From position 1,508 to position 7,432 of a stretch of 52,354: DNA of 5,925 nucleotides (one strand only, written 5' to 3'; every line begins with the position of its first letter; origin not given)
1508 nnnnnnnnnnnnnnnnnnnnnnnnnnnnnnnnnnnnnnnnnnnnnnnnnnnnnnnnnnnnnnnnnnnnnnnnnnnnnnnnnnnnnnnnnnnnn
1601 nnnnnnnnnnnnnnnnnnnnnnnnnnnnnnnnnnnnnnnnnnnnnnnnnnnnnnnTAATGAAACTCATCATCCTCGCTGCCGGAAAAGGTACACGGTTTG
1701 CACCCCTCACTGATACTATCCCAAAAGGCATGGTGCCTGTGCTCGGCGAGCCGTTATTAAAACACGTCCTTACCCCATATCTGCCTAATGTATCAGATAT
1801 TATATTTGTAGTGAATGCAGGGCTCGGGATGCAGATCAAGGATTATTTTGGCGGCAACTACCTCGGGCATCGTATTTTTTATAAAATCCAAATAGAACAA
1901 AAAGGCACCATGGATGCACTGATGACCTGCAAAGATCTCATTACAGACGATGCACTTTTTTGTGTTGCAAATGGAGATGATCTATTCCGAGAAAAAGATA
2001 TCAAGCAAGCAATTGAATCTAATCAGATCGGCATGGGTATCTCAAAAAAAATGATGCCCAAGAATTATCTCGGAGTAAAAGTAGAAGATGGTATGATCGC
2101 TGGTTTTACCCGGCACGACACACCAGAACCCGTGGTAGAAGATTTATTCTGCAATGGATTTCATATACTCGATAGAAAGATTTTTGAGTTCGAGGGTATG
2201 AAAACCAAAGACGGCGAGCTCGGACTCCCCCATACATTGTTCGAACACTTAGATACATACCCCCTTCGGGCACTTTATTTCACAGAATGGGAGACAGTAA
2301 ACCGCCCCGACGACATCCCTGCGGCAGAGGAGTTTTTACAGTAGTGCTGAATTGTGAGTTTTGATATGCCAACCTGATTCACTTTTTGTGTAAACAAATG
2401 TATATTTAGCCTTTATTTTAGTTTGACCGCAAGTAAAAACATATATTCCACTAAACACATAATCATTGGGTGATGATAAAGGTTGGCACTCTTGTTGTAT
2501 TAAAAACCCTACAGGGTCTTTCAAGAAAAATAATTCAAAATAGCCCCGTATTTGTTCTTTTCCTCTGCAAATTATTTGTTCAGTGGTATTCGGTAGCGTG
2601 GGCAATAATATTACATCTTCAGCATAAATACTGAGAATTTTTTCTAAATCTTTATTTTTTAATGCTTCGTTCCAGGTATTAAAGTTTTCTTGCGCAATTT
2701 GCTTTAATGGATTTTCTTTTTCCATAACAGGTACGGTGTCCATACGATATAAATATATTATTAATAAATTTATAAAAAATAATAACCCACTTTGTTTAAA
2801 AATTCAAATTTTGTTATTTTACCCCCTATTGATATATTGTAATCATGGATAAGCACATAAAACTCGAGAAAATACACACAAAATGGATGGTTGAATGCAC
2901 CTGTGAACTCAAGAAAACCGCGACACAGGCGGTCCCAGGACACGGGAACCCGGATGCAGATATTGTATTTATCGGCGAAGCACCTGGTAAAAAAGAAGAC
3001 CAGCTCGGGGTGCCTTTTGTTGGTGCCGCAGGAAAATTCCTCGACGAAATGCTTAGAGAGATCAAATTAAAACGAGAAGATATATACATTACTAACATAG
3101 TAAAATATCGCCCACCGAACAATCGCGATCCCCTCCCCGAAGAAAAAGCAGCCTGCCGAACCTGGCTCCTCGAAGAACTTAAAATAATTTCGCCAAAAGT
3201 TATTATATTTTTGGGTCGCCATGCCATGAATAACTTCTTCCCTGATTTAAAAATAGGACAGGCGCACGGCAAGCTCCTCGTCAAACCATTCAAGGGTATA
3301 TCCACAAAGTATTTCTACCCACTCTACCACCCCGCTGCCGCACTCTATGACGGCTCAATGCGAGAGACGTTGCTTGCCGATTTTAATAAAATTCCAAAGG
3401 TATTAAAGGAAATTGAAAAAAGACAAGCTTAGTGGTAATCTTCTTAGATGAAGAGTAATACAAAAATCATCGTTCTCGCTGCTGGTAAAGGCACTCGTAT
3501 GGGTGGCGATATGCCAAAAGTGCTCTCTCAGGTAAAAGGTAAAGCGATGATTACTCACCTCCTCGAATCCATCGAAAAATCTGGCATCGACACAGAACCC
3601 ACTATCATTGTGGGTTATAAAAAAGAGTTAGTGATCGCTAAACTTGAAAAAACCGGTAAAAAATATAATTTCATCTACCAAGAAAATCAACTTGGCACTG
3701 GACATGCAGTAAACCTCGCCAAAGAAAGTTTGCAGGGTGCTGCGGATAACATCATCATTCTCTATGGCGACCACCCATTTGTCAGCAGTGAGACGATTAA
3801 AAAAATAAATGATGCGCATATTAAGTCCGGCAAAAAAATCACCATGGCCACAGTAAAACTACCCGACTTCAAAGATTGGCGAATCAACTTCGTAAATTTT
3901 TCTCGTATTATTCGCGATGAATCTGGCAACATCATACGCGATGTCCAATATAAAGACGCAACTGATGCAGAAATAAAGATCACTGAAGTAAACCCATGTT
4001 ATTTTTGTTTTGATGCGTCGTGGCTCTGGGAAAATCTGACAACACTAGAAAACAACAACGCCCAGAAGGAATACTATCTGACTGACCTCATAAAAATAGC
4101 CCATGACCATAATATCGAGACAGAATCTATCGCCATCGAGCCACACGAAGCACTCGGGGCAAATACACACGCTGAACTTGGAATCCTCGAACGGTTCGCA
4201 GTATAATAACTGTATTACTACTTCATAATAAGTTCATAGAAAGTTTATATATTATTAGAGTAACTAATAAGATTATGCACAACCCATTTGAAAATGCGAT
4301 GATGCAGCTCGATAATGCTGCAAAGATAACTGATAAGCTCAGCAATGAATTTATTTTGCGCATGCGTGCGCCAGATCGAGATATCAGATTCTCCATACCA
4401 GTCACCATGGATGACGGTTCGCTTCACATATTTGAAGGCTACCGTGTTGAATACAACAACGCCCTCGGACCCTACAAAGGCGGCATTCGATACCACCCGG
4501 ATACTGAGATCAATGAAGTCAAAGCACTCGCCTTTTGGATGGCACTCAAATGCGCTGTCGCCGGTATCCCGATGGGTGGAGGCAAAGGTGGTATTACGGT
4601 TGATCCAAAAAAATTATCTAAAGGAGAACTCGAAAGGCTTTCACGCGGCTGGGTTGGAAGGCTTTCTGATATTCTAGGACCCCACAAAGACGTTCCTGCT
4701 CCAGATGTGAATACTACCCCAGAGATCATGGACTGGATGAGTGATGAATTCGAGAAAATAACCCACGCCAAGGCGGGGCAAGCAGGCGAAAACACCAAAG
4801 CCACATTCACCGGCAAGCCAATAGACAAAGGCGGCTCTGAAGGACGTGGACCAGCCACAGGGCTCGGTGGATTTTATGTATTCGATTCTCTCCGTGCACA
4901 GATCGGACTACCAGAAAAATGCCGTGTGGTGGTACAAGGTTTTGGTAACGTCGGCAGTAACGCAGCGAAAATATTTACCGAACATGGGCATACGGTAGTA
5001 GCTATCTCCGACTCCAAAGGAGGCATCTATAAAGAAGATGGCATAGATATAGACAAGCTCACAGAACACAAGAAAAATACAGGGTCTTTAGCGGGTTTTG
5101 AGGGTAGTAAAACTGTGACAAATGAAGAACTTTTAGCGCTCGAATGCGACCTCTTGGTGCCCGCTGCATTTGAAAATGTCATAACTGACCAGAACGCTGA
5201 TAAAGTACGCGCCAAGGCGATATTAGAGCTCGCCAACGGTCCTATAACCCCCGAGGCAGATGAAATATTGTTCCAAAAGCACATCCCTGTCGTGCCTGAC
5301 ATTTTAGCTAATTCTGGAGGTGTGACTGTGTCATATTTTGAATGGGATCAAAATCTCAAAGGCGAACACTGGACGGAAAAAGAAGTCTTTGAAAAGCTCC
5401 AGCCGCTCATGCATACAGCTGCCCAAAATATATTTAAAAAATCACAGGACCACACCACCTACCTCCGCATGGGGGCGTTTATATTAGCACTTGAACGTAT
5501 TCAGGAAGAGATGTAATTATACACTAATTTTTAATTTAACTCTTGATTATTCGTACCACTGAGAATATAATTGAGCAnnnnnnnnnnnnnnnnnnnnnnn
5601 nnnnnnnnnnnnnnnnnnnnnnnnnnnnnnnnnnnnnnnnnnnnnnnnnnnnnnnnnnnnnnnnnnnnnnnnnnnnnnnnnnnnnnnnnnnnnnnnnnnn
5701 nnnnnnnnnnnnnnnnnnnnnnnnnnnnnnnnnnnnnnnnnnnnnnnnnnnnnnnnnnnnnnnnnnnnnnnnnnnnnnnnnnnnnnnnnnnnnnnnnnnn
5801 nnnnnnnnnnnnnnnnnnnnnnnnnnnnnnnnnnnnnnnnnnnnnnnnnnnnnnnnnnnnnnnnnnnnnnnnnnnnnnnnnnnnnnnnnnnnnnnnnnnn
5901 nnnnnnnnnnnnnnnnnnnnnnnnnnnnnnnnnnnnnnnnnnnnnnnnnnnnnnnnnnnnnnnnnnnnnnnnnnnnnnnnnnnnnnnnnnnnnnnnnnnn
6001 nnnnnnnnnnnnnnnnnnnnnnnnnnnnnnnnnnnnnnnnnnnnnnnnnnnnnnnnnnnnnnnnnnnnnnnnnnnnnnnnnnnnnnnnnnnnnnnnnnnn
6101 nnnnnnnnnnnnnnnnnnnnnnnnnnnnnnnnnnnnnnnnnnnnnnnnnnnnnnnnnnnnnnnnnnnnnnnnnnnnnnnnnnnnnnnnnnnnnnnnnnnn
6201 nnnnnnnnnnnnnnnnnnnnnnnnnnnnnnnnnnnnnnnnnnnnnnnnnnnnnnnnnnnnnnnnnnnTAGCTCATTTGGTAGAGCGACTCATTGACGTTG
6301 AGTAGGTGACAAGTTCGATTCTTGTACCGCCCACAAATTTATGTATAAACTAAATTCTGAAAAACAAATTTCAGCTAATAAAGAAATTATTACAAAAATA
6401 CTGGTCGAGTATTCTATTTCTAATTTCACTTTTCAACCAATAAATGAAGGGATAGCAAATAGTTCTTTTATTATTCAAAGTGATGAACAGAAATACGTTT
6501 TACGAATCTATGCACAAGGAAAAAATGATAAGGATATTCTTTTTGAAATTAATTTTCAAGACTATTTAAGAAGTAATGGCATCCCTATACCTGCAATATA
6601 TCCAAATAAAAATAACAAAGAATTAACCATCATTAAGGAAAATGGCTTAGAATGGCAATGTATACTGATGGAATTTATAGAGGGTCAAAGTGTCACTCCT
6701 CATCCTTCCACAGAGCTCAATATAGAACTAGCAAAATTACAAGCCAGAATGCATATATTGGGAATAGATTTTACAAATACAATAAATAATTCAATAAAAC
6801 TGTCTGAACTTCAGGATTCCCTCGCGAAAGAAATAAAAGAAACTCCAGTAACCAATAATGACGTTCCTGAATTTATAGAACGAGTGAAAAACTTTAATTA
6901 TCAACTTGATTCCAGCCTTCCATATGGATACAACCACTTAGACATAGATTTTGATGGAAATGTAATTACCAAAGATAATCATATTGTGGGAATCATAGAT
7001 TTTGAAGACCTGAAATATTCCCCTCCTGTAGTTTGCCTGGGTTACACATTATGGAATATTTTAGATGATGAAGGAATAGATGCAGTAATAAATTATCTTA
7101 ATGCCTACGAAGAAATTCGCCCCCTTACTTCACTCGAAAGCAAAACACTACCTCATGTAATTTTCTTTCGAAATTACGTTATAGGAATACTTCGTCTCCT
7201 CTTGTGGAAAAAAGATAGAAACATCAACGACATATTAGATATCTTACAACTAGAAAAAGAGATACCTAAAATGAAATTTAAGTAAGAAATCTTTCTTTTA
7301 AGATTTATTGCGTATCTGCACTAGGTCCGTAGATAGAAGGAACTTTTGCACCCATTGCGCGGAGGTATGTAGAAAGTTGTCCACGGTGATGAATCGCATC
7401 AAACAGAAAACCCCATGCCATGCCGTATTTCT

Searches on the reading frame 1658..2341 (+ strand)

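Call 76: search_protein_families(library=pfam, proteins=[window:1658-2341:+], max_evalue=0.00001)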
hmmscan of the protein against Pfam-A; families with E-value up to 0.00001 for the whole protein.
window:1658-2341:+ (228 aa): 2 families
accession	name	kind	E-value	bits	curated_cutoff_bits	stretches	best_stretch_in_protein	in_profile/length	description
PF00483.29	NTP_transferase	-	8.5e-19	68.5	21.2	1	3-179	2-188/245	Nucleotidyl transferase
PF12804.13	NTP_transf_3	-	1.3e-07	32.4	27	1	4-107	2-95/160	MobA-like NTP transferase domain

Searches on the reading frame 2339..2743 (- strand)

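Call 76: search_protein_families(library=pfam, proteins=[window:2339-2743:-], max_evalue=0.00001)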
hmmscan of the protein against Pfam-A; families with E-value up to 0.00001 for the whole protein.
window:2339-2743:- (135 aa): 1 family
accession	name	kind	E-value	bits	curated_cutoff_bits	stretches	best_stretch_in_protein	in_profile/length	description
PF08332.16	CaMKII_AD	-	7.4e-09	36.3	22.1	1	21-133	9-126/128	Calcium/calmodulin dependent protein kinase II association domain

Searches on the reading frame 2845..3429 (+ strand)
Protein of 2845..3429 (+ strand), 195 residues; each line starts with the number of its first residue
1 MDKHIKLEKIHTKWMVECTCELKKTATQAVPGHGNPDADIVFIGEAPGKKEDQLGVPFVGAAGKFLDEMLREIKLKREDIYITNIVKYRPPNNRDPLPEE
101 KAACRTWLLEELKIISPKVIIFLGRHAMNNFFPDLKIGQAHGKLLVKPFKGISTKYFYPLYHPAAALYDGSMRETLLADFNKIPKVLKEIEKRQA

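Call 76: search_protein_families(library=pfam, proteins=[window:2845-3429:+], max_evalue=0.00001)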
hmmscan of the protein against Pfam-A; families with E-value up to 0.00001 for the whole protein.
window:2845-3429:+ (195 aa): 1 family
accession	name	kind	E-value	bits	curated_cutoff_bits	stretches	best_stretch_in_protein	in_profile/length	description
PF03167.25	UDG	-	4.3e-37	127.8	24.3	1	31-178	1-134/141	Uracil DNA glycosylase superfamily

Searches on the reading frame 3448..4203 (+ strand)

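Call 76: search_protein_families(library=pfam, proteins=[window:3448-4203:+], max_evalue=0.00001)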
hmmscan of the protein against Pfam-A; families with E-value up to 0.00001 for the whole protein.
window:3448-4203:+ (252 aa): 4 families
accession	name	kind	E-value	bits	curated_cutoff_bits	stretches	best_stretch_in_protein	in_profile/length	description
PF12804.13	NTP_transf_3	-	6.7e-18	65.8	27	1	8-136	2-123/160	MobA-like NTP transferase domain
PF00483.29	NTP_transferase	-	1e-11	45.4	21.2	1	7-137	2-136/245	Nucleotidyl transferase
PF02348.25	CTP_transf_3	-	7.6e-08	32.9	22.6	1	8-140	3-121/217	Cytidylyltransferase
PF01128.25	IspD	-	2.7e-07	31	27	1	7-125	3-118/221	2-C-methyl-D-erythritol 4-phosphate cytidylyltransferase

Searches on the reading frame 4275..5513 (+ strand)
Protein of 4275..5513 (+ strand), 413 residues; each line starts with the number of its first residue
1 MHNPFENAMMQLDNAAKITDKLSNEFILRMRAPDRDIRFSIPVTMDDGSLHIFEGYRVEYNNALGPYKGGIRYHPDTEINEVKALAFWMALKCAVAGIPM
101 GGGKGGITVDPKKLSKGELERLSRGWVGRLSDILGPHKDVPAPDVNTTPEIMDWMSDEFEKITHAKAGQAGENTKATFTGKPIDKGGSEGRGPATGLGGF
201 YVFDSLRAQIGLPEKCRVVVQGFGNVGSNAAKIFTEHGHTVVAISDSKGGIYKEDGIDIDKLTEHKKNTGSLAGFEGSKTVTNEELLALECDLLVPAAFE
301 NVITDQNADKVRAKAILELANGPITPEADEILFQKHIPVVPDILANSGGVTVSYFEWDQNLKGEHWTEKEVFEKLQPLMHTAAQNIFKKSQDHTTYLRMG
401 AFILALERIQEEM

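Call 76: search_protein_families(library=pfam, proteins=[window:4275-5513:+], max_evalue=0.00001)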
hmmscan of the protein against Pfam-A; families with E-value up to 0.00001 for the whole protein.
window:4275-5513:+ (413 aa): 2 families
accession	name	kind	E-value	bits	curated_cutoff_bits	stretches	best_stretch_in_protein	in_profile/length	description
PF00208.27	ELFV_dehydrog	-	4.6e-77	259.4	23.4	1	186-413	1-237/241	Glutamate/Leucine/Phenylalanine/Valine dehydrogenase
PF02812.23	ELFV_dehydrog_N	-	9.5e-54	181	25.3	1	33-160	1-128/129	Glu/Leu/Phe/Val dehydrogenase, dimerisation domain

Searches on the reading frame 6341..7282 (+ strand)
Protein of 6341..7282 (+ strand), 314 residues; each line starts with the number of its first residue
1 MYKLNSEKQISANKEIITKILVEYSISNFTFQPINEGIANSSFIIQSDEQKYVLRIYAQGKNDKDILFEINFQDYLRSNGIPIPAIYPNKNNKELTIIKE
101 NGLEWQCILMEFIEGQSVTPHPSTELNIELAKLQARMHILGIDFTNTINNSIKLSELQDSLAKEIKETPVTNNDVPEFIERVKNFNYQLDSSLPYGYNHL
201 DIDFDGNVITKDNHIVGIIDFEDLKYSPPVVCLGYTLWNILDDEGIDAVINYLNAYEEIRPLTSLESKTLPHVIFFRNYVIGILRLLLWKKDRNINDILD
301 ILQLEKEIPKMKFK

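Call 76: search_protein_families(library=pfam, proteins=[window:6341-7282:+], max_evalue=0.00001)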
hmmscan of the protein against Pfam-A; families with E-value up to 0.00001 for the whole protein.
window:6341-7282:+ (314 aa): 1 family
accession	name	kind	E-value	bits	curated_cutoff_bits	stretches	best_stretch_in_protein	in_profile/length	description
PF01636.29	APH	-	4.3e-24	86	23.2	1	30-257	1-230/239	Phosphotransferase enzyme family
